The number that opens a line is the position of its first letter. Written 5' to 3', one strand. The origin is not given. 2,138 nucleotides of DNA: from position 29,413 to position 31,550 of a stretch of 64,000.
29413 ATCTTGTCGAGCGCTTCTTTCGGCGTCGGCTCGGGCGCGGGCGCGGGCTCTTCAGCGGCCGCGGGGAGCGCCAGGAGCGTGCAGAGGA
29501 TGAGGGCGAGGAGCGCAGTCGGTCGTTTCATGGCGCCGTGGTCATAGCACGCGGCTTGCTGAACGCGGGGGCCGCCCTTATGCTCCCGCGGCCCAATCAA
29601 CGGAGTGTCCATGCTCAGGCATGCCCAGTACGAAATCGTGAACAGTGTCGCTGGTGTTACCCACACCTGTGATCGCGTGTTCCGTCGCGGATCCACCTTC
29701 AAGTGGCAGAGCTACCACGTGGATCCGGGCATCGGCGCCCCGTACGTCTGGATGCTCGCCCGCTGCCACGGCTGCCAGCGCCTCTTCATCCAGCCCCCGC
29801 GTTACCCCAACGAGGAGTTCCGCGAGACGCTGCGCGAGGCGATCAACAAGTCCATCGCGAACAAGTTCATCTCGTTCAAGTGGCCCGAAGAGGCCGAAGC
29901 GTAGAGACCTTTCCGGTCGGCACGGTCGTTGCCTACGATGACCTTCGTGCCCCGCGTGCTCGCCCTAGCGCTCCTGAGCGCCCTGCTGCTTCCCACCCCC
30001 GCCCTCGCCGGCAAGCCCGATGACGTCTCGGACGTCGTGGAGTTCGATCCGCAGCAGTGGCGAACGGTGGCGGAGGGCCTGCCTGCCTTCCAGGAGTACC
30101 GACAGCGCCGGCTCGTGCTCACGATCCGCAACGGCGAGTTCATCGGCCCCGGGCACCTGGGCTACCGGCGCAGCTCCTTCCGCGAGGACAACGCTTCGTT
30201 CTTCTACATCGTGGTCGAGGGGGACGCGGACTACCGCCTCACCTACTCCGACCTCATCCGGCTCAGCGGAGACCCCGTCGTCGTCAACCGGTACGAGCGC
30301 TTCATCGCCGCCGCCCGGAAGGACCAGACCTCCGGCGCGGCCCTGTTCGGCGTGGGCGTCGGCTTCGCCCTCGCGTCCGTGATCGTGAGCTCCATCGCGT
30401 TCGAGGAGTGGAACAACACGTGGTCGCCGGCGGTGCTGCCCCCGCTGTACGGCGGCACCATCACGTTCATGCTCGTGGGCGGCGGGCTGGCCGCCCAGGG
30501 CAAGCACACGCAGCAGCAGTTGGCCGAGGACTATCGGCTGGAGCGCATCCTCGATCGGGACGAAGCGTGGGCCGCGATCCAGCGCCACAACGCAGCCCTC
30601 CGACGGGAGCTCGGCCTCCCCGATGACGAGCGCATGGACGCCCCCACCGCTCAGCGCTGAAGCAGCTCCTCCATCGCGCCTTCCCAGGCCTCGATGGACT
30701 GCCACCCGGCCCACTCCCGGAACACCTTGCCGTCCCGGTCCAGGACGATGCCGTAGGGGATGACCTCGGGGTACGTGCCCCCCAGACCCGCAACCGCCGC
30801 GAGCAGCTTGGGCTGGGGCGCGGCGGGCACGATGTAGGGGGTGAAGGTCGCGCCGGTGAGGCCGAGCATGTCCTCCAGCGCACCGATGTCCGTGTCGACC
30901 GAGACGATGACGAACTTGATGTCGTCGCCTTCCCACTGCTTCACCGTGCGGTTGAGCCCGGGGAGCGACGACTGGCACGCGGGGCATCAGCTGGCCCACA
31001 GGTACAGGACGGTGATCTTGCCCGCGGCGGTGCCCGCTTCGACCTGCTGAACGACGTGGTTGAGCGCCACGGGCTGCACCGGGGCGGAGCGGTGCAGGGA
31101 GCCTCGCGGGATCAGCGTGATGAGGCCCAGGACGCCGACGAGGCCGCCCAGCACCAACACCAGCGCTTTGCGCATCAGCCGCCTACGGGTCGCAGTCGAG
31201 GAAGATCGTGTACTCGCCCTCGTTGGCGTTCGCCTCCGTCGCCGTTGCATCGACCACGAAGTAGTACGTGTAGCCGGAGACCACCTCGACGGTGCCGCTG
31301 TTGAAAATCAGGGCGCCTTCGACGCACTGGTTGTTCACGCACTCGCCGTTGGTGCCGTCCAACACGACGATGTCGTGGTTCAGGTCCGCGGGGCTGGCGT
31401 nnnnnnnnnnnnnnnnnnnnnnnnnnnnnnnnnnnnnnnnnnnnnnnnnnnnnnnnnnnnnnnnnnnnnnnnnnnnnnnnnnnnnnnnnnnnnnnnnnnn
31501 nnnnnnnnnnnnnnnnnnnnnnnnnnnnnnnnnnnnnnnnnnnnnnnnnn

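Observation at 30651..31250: TlpA-like thiol:disulfide oxidoreductase with in-frame TGA replacing the Trp of WCxxC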

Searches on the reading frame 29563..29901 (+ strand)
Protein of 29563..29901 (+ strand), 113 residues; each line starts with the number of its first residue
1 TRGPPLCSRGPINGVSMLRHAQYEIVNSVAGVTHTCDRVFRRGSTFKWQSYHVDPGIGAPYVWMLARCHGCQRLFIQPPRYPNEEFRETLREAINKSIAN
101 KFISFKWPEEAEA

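Call 28: search_protein_families(library=pfam, proteins=[window:29563-29901:+], max_evalue=0.001)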
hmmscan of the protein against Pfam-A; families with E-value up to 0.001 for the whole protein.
window:29563-29901:+ (113 aa): 0 families

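Call 60: find_homologous_proteins(query=window:29605-29901:+, max_evalue=1e-10)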
Query seq(99 aa) (99 aa): 23 proteins with E <= 1e-10 among 23 candidates.
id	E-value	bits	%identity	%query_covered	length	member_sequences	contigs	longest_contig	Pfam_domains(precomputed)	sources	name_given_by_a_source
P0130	2.6e-57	209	91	98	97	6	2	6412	-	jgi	-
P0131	5.0e-51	189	83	98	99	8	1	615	-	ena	-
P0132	4.1e-50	186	81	97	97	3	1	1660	-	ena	-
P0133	1.1e-48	181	82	98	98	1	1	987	-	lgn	-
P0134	1.1e-48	181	81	98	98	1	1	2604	-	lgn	-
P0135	3.4e-48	180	79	97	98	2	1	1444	-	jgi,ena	-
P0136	1.0e-47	178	81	96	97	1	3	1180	-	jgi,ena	-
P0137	1.2e-47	178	82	96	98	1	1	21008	-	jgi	jgi:hypothetical protein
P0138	7.8e-47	175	79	95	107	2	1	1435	-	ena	-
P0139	9.9e-47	175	77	95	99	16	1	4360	-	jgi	-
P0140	3.0e-45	170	75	97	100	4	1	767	-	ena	-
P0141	5.5e-45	170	72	98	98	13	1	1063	-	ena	-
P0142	1.3e-43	165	73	96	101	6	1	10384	-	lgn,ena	-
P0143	3.1e-43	164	74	95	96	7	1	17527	-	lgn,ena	-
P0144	8.3e-43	163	71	98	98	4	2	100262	-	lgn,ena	-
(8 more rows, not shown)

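Call 61: find_encoding_contigs(protein=P0137, flank=5000, max_places=2)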
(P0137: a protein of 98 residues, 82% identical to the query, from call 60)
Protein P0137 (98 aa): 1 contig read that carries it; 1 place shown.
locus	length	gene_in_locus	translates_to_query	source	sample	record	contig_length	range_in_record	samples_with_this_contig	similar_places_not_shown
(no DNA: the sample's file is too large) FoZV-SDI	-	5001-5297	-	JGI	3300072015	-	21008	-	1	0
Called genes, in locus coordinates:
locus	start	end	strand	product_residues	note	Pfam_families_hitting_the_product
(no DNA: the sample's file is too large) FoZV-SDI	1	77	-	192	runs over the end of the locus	PF01923:Cob_adeno_trans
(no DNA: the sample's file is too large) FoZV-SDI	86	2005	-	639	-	-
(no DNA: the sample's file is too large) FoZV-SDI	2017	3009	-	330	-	-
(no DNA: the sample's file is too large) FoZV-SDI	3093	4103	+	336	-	-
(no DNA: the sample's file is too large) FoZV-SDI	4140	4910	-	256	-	-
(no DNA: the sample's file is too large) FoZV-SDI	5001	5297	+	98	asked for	-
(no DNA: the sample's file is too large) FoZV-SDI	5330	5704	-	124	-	PF00072:Response_reg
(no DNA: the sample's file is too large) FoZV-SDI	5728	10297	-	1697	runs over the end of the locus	PF04151:PPC (weak)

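Call 62: find_encoding_contigs(protein=P0139, flank=5000, max_places=2)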
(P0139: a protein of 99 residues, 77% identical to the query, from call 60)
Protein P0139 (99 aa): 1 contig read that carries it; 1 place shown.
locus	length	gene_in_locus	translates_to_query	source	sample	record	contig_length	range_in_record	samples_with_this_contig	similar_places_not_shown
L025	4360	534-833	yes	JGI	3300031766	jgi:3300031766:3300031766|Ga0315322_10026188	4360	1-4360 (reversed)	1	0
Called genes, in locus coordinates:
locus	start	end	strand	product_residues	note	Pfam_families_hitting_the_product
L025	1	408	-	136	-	?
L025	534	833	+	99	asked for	-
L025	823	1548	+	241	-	-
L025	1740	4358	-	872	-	?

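Call 63: find_encoding_contigs(protein=P0143, flank=5000, max_places=2)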
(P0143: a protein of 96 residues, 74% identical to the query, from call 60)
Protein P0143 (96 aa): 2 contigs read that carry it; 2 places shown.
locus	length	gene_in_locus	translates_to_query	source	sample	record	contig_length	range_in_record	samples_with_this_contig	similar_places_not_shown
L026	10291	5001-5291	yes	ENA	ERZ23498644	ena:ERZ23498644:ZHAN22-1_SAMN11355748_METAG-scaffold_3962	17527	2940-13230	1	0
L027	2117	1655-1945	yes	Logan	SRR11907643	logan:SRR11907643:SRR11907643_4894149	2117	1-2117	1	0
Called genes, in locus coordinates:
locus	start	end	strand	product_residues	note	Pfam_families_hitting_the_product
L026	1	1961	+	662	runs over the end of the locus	-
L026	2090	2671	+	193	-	PF01923:Cob_adeno_trans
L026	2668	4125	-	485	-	PF04185:Phosphoesterase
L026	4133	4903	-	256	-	-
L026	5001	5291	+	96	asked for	-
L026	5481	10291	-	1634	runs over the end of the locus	PF04151:PPC (weak)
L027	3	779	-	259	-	?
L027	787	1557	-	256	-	-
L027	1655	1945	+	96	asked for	-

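Call 64: find_encoding_contigs(protein=P0144, flank=5000, max_places=2)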
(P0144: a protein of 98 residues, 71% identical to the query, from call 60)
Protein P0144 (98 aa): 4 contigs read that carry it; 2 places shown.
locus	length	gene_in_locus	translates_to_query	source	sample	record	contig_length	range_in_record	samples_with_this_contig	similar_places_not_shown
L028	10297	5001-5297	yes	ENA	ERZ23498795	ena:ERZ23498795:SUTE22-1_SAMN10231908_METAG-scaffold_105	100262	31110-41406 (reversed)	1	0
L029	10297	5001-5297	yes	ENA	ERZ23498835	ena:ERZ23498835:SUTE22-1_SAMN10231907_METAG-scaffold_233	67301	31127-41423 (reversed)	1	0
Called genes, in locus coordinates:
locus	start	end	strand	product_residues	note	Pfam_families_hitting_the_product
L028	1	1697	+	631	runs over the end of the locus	-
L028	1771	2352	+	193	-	PF01923:Cob_adeno_trans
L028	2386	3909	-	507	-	PF04185:Phosphoesterase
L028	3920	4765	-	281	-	-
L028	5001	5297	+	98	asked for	-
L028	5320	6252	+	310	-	-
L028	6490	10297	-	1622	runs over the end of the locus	-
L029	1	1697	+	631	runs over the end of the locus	-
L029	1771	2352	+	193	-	PF01923:Cob_adeno_trans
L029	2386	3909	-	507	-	PF04185:Phosphoesterase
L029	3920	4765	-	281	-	-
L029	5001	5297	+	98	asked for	-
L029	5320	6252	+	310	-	-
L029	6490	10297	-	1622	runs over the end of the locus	-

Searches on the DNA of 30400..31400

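Call 38: search_rna_families(source=window, start=30400, end=31400, threshold=evalue, max_evalue=10)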
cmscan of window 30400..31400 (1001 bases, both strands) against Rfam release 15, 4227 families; matches with E-value up to 10: 2.
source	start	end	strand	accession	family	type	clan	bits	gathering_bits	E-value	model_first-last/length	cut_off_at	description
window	30603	30647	-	RF04229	mir-9279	Gene; miRNA;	-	18.4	85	2.5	1-74/74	no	mir-9279 microRNA precursor family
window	30931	31013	-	RF00973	mir-597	Gene; miRNA;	-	17.3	100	3.1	1-97/97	no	mir-597 microRNA precursor family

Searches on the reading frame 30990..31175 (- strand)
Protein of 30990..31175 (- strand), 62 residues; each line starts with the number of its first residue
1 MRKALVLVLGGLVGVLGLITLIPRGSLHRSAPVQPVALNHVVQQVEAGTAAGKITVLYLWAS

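Call 48: list_cluster_members(proteins=[P0003, window:30990-31175:-])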
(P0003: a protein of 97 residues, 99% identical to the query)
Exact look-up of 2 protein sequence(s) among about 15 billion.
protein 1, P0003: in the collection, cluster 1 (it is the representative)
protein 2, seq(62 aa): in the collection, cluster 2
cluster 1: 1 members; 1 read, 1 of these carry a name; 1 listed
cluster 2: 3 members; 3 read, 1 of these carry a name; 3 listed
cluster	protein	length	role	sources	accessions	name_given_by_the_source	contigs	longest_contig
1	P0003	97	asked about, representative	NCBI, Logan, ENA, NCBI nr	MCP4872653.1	MAG: hypothetical protein GY898_28510 [Proteobacteria bacterium] | hypothetical protein [Pseudomonadota bacterium]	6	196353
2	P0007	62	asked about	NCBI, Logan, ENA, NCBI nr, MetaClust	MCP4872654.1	MAG: hypothetical protein GY898_28515 [Proteobacteria bacterium] | hypothetical protein [Pseudomonadota bacterium] | \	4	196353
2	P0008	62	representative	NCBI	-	-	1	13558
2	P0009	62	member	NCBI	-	-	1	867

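Call 51: find_encoding_contigs(protein=P0008, flank=6000, max_places=4)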
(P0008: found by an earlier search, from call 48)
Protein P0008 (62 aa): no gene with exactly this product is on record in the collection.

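Call 52: find_encoding_contigs(protein=P0009, flank=3000, max_places=4)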
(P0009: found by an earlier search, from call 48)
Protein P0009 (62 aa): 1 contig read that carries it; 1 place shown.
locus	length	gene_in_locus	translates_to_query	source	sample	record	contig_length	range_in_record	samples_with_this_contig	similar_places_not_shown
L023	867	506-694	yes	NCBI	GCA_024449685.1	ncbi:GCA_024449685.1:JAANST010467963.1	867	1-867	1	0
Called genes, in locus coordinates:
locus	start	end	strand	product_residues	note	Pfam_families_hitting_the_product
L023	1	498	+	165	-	?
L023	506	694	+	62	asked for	-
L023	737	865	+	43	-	?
